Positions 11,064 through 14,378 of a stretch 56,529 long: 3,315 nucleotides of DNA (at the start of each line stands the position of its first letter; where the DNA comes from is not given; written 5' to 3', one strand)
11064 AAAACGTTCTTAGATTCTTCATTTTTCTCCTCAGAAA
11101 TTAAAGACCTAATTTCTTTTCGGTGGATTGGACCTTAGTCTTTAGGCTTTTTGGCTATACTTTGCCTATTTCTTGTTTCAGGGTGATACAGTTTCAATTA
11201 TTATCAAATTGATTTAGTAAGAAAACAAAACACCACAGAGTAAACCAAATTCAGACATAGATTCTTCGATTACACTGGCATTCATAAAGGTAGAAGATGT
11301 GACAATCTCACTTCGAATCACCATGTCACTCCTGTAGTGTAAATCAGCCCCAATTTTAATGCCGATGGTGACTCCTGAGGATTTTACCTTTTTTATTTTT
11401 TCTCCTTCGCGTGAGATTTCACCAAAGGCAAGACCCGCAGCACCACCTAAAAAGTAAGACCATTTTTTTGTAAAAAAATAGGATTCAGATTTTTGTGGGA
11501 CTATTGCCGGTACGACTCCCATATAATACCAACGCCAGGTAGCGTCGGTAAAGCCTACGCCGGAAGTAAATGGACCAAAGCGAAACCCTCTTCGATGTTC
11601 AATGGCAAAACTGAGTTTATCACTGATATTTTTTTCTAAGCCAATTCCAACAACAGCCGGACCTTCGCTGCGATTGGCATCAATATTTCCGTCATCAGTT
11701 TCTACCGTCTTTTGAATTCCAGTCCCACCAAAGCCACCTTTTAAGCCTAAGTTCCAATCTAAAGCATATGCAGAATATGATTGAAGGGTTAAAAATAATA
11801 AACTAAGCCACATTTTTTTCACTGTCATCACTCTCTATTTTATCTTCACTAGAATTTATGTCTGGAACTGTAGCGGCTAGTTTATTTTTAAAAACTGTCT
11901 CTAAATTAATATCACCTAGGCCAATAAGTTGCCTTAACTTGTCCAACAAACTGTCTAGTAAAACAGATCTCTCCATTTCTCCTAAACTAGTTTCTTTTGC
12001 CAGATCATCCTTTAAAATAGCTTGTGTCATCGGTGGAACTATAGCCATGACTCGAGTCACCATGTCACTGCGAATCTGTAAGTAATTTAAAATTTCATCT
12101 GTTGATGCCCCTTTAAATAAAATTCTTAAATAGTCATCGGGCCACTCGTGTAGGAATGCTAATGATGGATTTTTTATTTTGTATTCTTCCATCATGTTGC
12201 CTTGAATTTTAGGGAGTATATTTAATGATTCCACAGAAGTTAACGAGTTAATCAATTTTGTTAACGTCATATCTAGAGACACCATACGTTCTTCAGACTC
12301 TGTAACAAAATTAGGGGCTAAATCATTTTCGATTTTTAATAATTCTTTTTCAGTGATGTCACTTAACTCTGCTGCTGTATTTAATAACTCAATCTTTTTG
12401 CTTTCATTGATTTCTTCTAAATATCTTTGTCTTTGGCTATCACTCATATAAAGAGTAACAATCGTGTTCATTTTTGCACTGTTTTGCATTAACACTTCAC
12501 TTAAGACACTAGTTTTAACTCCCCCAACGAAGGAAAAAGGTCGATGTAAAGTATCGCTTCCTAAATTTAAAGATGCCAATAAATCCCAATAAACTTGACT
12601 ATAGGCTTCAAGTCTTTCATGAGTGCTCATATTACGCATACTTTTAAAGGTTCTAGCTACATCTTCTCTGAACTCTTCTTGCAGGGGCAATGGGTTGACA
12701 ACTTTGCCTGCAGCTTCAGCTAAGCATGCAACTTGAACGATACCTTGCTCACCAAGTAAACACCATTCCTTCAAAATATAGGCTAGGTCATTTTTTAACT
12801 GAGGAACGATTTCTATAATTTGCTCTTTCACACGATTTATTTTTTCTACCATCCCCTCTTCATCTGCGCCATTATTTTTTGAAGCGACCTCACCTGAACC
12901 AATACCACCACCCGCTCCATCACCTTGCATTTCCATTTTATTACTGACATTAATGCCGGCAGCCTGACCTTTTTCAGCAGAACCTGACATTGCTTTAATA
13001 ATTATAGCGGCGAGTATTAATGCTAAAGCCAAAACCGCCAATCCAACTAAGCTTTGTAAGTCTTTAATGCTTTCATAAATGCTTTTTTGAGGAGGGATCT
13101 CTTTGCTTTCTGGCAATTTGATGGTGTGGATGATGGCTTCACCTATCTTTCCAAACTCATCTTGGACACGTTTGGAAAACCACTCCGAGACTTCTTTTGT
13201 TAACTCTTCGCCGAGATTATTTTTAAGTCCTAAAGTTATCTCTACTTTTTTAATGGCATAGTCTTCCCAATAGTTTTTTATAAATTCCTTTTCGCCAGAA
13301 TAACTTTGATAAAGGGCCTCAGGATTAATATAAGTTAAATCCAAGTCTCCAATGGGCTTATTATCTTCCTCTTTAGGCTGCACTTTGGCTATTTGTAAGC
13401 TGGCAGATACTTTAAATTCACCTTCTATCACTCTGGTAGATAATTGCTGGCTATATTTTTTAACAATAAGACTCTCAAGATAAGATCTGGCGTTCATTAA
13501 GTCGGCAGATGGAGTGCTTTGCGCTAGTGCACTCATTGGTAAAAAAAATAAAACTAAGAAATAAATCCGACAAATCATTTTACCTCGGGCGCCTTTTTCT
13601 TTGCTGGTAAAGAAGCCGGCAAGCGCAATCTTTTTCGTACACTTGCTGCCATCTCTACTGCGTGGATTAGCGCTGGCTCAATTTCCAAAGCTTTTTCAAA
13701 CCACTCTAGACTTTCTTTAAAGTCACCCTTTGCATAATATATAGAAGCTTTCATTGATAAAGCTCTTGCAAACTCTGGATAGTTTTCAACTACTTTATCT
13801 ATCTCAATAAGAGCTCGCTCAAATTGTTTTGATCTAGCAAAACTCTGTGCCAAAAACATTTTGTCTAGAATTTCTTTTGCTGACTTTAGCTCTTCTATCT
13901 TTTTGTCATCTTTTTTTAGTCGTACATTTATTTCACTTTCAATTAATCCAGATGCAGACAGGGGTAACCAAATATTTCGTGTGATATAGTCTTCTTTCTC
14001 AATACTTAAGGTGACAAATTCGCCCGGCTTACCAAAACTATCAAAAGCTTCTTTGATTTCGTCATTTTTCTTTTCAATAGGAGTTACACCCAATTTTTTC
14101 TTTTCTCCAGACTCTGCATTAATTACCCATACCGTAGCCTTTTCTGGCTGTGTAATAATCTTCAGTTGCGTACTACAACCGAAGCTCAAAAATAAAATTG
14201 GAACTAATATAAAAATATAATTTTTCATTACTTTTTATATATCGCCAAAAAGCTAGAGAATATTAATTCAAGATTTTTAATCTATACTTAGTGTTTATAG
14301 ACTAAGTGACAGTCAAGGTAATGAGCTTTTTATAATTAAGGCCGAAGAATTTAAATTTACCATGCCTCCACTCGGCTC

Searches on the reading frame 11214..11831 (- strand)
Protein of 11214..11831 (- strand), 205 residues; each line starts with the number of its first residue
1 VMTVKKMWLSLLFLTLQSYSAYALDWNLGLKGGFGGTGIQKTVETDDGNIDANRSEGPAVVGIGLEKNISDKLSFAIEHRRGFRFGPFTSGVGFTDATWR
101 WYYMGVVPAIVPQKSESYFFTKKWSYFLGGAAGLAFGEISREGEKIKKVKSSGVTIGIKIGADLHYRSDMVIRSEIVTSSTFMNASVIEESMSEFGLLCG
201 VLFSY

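Call 9: search_protein_families(library=pfam, proteins=[window:11214-11831:-], max_evalue=0.001)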
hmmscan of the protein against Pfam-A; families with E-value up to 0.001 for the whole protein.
window:11214-11831:- (205 aa): 0 families

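Call 49: search_protein_families(library=ncbifam, proteins=[window:11214-11831:-], max_evalue=0.01)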
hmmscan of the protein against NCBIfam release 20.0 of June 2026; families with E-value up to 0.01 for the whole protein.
window:11214-11831:- (205 aa): 1 family
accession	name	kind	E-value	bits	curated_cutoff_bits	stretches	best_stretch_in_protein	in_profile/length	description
NF050140.1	CLIBASIA_05150_VF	equivalog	0.0021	17.6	220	0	33-81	144-189/216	CLIBASIA_05150 family virulence factor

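Call 61: search_protein_families(library=pfam, proteins=[window:11214-11831:-], max_evalue=1)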
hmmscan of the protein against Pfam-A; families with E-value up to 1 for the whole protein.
window:11214-11831:- (205 aa): 1 family
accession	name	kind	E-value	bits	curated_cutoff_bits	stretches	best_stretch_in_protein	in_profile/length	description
PF13505.12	OMP_b-brl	-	0.0048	17.5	28.7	1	11-163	6-137/175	Outer membrane protein beta-barrel domain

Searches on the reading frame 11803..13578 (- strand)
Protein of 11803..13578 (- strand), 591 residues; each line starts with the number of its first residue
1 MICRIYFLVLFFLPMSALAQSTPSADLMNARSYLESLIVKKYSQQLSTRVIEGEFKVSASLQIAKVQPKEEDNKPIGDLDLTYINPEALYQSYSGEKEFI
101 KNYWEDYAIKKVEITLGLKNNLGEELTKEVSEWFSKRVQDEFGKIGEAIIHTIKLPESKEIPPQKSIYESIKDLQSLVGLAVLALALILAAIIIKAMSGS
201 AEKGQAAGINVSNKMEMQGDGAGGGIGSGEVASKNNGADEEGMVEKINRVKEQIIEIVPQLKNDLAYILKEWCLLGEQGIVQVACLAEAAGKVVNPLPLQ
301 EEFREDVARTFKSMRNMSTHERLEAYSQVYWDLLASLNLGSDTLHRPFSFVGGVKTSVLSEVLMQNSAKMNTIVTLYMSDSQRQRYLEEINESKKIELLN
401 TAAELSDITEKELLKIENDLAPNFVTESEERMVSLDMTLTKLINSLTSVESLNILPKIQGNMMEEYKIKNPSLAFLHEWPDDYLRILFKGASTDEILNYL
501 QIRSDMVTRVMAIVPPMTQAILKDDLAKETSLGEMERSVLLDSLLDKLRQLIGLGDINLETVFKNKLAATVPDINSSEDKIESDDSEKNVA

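Call 9: search_protein_families(library=pfam, proteins=[window:11803-13578:-], max_evalue=0.001)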
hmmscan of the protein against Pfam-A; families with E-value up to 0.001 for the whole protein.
window:11803-13578:- (591 aa): 0 families

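Call 49: search_protein_families(library=ncbifam, proteins=[window:11803-13578:-], max_evalue=0.01)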
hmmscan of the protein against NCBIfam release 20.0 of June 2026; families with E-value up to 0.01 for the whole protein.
window:11803-13578:- (591 aa): 0 families

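Call 61: search_protein_families(library=pfam, proteins=[window:11803-13578:-], max_evalue=1)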
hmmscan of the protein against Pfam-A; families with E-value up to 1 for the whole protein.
window:11803-13578:- (591 aa): 1 family
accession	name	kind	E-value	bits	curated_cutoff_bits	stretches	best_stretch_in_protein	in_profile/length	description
PF00615.24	RGS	-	0.2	12.5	23.9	0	384-454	16-88/117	Regulator of G protein signaling domain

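Call 71: search_solved_structures(query=A7, max_evalue=1, show_alignments=2)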
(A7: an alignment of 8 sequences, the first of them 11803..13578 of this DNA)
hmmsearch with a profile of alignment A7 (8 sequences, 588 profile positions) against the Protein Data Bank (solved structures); distinct sequences matched with E-value up to 1: 17.
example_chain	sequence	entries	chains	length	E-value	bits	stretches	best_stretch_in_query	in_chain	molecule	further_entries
3ajc_A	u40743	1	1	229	2.5e-09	39.3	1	359-573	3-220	Flagellar motor switch protein fliG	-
1lkv_X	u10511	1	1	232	6e-09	38.1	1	359-573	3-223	FLAGELLAR MOTOR SWITCH PROTEIN FLIG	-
8z4d_1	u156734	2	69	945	2.9e-07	32.5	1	364-572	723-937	Flagellar M-ring protein,Flagellar motor switch protein FliG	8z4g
8umx_B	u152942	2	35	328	6.4e-06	28.1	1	371-571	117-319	Flagellar motor switch protein FliG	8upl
8umd_B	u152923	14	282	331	1.6e-05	26.7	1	370-571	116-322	Flagellar motor switch protein FliG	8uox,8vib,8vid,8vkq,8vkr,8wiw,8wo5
3hjl_A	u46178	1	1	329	2e-05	26.4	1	367-572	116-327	Flagellar motor switch protein fliG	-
4fhr_B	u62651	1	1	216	0.00016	23.4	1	371-573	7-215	Flagellar motor switch protein FliG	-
3usy_A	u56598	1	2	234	0.012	17.3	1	355-528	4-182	Flagellar motor switch protein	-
4fq0_C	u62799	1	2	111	0.029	16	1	358-431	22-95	Flagellar motor switch protein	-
6lw4_B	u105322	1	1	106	0.073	14.6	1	268-309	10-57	Uncharacterized protein Lpg2149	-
7bxh_A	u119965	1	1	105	0.073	14.6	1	268-308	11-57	Lpg2149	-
6k3b_B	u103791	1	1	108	0.075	14.6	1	268-308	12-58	Uncharacterized protein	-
7bxf_C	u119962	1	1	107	0.075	14.6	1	268-308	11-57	Lpg2149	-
5dpo_A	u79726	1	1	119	0.084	14.4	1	268-308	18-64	Uncharacterized protein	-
3soh_B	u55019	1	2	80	0.13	13.9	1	372-435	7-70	Flagellar motor switch protein FliG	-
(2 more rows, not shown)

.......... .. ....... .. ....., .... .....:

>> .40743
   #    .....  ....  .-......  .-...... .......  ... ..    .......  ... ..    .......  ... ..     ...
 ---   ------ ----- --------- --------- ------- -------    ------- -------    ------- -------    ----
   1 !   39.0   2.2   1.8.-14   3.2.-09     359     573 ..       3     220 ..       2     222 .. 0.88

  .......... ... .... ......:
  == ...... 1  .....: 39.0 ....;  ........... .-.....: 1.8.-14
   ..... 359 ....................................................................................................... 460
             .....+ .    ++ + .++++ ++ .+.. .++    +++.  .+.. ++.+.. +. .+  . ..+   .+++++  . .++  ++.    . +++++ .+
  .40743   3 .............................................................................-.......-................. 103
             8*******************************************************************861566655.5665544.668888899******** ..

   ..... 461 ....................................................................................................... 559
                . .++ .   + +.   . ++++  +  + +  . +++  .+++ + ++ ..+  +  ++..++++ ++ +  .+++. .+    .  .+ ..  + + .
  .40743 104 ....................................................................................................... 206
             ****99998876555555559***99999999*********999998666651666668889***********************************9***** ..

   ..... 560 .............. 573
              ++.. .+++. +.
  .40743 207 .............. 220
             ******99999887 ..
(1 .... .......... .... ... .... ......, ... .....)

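Call 72: search_protein_families(library=pfam, alignment_id=A7, max_evalue=0.1)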
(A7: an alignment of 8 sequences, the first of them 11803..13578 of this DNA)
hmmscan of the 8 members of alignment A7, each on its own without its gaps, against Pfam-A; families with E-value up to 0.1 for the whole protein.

A. member 1, window:11803-13578:- (591 aa): 0 families

B. families by the number of members that match (of 8 scanned): 11 families
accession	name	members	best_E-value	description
PF14841.11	FliG_M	3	2.8e-06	FliG middle domain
PF03448.22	MgtE_N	3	8.4e-05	MgtE intracellular N domain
PF01706.21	FliG_C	3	0.00014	FliG C-terminal domain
PF19012.5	DUF5741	1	0.0015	Family of unknown function (DUF5741)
PF06148.17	COG2_N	1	0.0032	COG2 N-terminal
PF22950.1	DUF7026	1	0.0041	Domain of unknown function (DUF7026)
PF18972.5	Wheel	1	0.0076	Cns1/TTC4 Wheel domain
PF19963.4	VMAP-M1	1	0.012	vWA-MoxR associated protein middle region (VMAP-M) 1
PF14842.11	FliG_N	1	0.02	FliG N-terminal domain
PF18018.7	DNA_pol_D_N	1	0.031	DNA polymerase delta subunit OB-fold domain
PF18763.7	ddrB-ParB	1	0.059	ddrB-like ParB superfamily domain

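Call 88: search_protein_families(library=padloc, proteins=[window:11803-13578:-], max_evalue=0.01)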
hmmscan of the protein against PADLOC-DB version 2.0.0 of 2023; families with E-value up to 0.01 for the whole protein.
window:11803-13578:- (591 aa): 0 families

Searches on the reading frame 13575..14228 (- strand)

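Call 9: search_protein_families(library=pfam, proteins=[window:13575-14228:-], max_evalue=0.001)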
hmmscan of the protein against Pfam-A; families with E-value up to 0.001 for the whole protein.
window:13575-14228:- (217 aa): 11 families
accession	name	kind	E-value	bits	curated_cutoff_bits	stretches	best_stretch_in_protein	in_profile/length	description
PF07719.23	TPR_2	-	7.1e-11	41.8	27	1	154-185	1-32/34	Tetratricopeptide repeat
PF00515.34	TPR_1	-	2.2e-08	34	27.8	1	154-185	1-32/34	Tetratricopeptide repeat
PF13181.12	TPR_8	-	2.5e-08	33.9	25.7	1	154-186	1-33/34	Tetratricopeptide repeat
PF13432.12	TPR_16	-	1e-07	32.7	32.7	1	126-185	3-62/65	Tetratricopeptide repeat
PF12569.14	NatA_aux_su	-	1.3e-07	31.4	33.3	1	105-183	176-255/515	N-terminal acetyltransferase A, auxiliary subunit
PF13428.12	TPR_14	-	1.7e-05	25.5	23.5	0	156-194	3-41/44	Tetratricopeptide repeat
PF13424.12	TPR_12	-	2.9e-05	24.6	30.1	1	149-183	40-74/77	Tetratricopeptide repeat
PF13414.12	TPR_11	-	8.4e-05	22.6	26.8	1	162-186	2-26/42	TPR repeat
PF25062.1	ARM_TT21_N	-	0.00013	22.3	40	1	91-172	139-220/222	Tetratricopeptide repeat protein 21 N-terminal ARM repeat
PF13374.12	TPR_10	-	0.00017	21.9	27.5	1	154-183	2-31/42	Tetratricopeptide repeat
PF13176.12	TPR_7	-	0.00059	20.2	27.9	0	156-184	1-29/36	Tetratricopeptide repeat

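Call 49: search_protein_families(library=ncbifam, proteins=[window:13575-14228:-], max_evalue=0.01)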
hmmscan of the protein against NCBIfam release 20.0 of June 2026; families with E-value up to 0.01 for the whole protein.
window:13575-14228:- (217 aa): 7 families
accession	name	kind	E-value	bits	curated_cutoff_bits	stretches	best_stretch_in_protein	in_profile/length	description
TIGR02917.1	PEP_TPR_lipo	equivalog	4.6e-09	34.7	312.2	1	118-197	565-644/899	XrtA/PEP-CTERM system TPR-repeat protein PrsT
NF040959.1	MamA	equivalog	3e-05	23.6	200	1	126-188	111-173/204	magnetosome protein MamA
TIGR02521.1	type_IV_pilW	equivalog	3.6e-05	23.4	154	1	122-186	33-97/234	type IV pilus biogenesis/stability protein PilW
NF047558.1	TPR_END_plus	domain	0.00014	21.7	32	0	160-188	5-33/56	TPR end-of-group domain-containing protein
TIGR00540.1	TPR_hemY_coli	hypoth_equivalog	0.00039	19.3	142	1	110-180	142-212/385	heme biosynthesis-associated TPR protein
NF041522.1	TPR_sll0314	equivalog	0.0024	17.2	225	1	101-191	159-258/275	Sll0314/Alr1548 family TPR repeat-containing protein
NF033920.0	C39_PA2778_fam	equivalog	0.0027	17.2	150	1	126-198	162-234/255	PA2778 family cysteine peptidase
